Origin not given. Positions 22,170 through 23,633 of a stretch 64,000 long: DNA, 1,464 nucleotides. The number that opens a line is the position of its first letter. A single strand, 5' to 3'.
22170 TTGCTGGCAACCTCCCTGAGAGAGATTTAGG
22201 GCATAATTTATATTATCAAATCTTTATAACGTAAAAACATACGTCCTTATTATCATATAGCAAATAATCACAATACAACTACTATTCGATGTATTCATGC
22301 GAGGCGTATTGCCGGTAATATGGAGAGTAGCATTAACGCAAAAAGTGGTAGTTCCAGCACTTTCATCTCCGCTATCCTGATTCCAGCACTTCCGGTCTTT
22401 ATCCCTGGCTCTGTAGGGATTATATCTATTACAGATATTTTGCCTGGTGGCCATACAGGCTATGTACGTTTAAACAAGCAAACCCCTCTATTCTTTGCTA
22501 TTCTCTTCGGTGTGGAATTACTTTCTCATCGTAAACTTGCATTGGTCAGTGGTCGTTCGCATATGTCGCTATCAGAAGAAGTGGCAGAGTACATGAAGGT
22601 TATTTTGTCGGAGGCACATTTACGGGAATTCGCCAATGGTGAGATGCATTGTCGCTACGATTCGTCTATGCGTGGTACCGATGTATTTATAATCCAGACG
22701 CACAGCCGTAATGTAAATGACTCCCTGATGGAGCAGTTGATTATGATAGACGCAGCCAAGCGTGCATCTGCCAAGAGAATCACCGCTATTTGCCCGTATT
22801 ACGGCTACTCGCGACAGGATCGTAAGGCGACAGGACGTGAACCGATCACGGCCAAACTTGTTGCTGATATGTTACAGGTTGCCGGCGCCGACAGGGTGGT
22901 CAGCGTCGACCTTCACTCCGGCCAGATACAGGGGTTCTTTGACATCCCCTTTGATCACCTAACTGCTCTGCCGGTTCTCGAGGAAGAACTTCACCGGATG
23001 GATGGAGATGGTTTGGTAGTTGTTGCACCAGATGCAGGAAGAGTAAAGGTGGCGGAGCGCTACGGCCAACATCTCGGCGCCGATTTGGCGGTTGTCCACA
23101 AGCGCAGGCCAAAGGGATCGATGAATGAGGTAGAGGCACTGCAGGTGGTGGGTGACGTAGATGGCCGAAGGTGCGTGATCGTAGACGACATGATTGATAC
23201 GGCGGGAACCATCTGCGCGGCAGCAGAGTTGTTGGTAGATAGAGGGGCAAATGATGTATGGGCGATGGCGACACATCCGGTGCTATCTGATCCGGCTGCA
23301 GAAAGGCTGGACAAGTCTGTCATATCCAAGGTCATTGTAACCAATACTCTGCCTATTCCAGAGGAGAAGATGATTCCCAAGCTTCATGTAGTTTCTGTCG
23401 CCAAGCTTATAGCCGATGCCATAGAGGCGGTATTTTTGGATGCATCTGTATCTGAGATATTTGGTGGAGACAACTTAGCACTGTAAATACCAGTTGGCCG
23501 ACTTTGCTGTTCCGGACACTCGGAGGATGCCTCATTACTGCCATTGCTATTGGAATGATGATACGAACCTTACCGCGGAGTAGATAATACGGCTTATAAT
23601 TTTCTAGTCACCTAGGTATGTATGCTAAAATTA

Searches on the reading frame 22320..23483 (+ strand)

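Call 7: search_protein_families(library=pfam, proteins=[window:22320-23483:+], max_evalue=0.01)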
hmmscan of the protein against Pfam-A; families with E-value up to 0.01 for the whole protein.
window:22320-23483:+ (388 aa): 3 families
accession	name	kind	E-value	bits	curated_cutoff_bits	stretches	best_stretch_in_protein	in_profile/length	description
PF13793.12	Pribosyltran_N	-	3.3e-48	162.8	25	1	74-189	2-117/117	N-terminal domain of ribose phosphate pyrophosphokinase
PF14572.12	Pribosyl_synth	-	5.8e-29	101.8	27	1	269-381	70-183/184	Phosphoribosyl synthetase-associated domain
PF00156.33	Pribosyltran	-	1.7e-13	50.6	26.3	1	227-323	25-125/158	Phosphoribosyl transferase domain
